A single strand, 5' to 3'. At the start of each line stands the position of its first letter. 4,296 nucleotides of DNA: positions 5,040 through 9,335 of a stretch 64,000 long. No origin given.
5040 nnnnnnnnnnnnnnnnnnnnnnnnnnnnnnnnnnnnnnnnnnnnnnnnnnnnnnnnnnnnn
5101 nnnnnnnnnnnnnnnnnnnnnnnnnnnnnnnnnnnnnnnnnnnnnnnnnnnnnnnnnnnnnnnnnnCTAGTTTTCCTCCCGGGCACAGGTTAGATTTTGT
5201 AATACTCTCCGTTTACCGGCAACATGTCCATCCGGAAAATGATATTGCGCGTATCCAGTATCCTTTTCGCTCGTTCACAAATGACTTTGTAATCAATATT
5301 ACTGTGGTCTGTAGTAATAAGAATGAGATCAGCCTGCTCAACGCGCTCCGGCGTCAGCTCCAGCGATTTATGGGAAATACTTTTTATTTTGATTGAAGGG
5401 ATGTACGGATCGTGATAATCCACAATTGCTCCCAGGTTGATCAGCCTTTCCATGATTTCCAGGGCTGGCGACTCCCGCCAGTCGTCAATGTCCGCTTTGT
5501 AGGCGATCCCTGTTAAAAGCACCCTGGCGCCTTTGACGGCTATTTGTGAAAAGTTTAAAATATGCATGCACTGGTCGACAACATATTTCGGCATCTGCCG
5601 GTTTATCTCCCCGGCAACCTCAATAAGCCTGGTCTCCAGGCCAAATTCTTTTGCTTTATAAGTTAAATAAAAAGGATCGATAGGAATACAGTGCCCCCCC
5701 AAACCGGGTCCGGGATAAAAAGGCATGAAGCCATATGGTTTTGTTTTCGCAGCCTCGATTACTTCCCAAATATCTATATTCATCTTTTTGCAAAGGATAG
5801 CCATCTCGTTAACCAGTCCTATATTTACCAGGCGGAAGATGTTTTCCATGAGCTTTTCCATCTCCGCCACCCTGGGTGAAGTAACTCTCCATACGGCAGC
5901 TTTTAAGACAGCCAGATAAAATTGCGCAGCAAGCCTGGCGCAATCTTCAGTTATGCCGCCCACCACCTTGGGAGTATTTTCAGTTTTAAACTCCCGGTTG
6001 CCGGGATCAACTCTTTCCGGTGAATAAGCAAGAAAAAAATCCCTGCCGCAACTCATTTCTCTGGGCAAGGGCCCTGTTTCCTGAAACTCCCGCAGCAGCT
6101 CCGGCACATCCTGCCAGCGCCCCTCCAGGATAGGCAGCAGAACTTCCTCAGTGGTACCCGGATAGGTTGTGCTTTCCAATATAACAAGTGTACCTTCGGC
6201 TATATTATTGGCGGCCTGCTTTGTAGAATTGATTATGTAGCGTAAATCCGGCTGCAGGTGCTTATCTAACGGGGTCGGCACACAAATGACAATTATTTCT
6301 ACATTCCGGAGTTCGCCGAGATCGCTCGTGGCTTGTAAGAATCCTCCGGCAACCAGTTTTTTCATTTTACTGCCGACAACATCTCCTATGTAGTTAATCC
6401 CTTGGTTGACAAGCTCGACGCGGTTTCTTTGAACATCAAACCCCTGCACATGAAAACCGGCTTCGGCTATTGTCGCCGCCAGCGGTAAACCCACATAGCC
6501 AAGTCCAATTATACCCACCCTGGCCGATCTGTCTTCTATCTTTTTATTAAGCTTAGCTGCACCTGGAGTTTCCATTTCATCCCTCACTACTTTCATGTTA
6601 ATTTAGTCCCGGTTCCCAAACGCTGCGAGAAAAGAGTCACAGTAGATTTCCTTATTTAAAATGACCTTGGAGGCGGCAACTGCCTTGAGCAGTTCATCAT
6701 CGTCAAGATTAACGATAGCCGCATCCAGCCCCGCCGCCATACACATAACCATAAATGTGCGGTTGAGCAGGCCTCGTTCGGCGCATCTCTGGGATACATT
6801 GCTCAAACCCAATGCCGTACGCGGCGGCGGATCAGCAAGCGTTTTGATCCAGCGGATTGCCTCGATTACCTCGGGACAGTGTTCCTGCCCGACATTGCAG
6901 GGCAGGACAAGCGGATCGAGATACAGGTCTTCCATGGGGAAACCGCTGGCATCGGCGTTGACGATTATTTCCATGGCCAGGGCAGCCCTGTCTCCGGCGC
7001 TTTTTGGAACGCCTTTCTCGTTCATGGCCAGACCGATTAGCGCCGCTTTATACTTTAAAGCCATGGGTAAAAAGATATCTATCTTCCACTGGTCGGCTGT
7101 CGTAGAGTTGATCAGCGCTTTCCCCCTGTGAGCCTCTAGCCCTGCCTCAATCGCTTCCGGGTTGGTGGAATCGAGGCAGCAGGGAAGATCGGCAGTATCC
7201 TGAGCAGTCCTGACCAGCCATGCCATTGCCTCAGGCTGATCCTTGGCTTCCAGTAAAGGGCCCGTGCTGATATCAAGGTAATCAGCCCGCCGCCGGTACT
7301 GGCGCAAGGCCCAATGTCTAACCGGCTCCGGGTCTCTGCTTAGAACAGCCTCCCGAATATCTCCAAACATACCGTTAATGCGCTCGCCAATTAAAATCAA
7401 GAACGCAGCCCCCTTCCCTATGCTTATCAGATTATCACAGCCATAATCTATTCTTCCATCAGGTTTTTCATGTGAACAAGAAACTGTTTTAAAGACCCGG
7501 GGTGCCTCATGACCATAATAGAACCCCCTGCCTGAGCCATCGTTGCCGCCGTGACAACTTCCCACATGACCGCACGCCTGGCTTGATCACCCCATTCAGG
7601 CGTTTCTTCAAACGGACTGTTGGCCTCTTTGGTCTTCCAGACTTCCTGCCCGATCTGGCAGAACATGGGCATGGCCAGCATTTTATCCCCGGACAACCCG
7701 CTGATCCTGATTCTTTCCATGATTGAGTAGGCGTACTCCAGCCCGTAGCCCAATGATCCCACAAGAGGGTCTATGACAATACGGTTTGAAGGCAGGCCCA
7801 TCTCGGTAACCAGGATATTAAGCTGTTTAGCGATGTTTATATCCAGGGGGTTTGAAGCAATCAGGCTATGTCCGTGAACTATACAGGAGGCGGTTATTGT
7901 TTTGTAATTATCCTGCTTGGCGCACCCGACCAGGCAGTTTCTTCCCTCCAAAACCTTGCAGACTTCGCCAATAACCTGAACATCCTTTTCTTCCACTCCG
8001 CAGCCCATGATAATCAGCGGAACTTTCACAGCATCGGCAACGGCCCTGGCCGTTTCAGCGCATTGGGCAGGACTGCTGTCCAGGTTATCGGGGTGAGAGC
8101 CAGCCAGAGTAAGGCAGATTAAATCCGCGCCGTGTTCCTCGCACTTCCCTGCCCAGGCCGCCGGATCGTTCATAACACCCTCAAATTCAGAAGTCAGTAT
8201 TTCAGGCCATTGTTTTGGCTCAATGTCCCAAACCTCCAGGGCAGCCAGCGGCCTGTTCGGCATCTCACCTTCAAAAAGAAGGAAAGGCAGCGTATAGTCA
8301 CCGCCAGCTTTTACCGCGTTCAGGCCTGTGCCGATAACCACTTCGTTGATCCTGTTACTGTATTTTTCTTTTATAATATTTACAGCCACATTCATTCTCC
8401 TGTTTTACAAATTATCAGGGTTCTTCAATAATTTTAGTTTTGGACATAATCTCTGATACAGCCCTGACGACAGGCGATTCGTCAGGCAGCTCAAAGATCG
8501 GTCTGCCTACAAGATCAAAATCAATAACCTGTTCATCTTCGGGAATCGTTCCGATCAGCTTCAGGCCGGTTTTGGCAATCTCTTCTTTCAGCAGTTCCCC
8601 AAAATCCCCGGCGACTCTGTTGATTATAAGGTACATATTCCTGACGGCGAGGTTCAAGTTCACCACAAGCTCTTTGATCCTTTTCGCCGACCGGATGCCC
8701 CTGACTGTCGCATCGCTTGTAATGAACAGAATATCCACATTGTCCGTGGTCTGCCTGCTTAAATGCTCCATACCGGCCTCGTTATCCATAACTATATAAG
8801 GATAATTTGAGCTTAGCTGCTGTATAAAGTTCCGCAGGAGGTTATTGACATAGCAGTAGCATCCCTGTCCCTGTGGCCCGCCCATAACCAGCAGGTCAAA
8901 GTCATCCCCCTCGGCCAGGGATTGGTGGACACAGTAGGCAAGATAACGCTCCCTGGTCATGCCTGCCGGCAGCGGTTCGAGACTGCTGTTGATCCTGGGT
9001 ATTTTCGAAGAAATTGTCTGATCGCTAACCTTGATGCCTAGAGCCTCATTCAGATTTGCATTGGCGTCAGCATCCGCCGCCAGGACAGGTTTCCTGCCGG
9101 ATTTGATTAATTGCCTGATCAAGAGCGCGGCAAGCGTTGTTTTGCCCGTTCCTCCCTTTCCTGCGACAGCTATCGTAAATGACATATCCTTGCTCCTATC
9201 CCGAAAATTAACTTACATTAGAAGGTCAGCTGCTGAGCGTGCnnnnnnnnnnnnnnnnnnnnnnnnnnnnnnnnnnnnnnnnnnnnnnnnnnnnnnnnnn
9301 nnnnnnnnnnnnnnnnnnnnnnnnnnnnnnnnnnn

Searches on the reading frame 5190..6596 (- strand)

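Call 6: search_protein_families(library=pfam, proteins=[window:5190-6596:-], max_evalue=0.001)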
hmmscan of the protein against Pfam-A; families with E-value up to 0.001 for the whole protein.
window:5190-6596:- (468 aa): 6 families
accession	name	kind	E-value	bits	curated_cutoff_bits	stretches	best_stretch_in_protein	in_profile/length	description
PF03721.20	UDPG_MGDP_dh_N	-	1.1e-35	123.4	27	1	26-221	2-181/187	UDP-glucose/GDP-mannose dehydrogenase family, NAD binding domain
PF00984.24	UDPG_MGDP_dh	-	7.9e-33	112.9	25.4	1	243-333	2-93/94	UDP-glucose/GDP-mannose dehydrogenase family, central domain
PF03720.21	UDPG_MGDP_dh_C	-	1.3e-21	77.4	30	1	361-453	2-101/103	UDP-glucose/GDP-mannose dehydrogenase family, UDP binding domain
PF03446.21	NAD_binding_2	-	2e-09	38.1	21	1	26-152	1-103/161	NAD binding domain of 6-phosphogluconate dehydrogenase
PF02826.25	2-Hacid_dh_C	-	0.00018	21.3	25.1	0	22-66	34-79/178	D-isomer specific 2-hydroxyacid dehydrogenase, NAD binding domain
PF02737.24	3HCDH_N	-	0.00045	20.6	22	0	27-73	2-49/180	3-hydroxyacyl-CoA dehydrogenase, NAD binding domain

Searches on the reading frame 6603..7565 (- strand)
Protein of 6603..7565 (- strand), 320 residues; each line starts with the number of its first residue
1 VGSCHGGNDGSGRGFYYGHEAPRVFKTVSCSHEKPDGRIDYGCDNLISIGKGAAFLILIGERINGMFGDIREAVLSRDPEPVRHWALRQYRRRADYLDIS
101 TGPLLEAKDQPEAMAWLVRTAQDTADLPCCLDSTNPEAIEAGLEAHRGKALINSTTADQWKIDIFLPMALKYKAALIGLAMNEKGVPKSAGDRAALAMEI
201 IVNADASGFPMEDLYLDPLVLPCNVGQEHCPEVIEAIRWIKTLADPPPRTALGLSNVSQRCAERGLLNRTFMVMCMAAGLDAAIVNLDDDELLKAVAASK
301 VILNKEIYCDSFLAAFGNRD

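Call 65: search_protein_families(library=pfam, proteins=[window:6603-7565:-], max_evalue=0.001)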
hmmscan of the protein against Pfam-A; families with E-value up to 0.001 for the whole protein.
window:6603-7565:- (320 aa): 2 families
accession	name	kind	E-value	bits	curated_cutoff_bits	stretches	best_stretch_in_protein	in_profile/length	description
PF00809.28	Pterin_bind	-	1.9e-15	57.6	25.5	1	84-286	25-244/244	Pterin binding enzyme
PF03599.22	CdhD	-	0.0001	21.6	24.8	1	109-184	80-154/387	CO dehydrogenase/acetyl-CoA synthase delta subunit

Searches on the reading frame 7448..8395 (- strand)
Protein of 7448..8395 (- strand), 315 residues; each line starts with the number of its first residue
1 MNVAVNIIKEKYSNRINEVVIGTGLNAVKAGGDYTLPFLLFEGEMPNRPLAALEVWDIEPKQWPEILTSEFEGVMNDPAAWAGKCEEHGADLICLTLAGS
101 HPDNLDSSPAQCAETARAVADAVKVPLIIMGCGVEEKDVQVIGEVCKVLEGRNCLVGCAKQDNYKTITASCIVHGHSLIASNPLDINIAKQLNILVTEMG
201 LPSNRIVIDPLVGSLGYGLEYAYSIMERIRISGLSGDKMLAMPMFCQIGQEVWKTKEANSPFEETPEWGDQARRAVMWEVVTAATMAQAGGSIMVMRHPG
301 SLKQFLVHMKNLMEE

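Call 65: search_protein_families(library=pfam, proteins=[window:7448-8395:-], max_evalue=0.001)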
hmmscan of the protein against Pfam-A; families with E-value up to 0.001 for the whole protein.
window:7448-8395:- (315 aa): 1 family
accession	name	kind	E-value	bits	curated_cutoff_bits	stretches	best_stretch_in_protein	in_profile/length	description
PF03599.22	CdhD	-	1.7e-39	136.2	24.8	1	18-257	1-223/387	CO dehydrogenase/acetyl-CoA synthase delta subunit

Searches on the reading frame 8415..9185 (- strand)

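Call 65: search_protein_families(library=pfam, proteins=[window:8415-9185:-], max_evalue=0.001)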
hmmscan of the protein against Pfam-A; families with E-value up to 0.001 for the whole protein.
window:8415-9185:- (256 aa): 8 families
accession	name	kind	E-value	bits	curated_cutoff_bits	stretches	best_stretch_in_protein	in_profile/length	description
PF01656.29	CbiA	-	1.2e-19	70.9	25.4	1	5-229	2-124/125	CobQ/CobB/MinD/ParA nucleotide binding domain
PF13614.12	AAA_31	-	1.5e-09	38.5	27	1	5-170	4-160/177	AAA domain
PF10609.15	ParA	-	4.2e-05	23.5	27.1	0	6-54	8-56/246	NUBPL iron-transfer P-loop NTPase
PF00142.24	Fer4_NifH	-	8.6e-05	22.6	25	0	5-40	3-37/271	4Fe-4S iron sulfur cluster binding proteins, NifH/frxC family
PF02374.21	ArsA_ATPase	-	0.00074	19.3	24.3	0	5-56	4-54/305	Anion-transporting ATPase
PF16575.11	CLP1_P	-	0.00083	19.7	26.6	0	9-42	1-33/188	mRNA cleavage and polyadenylation factor CLP1 P-loop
PF01935.23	DUF87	-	0.00091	19.8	23.2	0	5-38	26-59/220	Helicase HerA, central domain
PF13604.12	AAA_30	-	0.00091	19.4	27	0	6-54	22-71/191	AAA domain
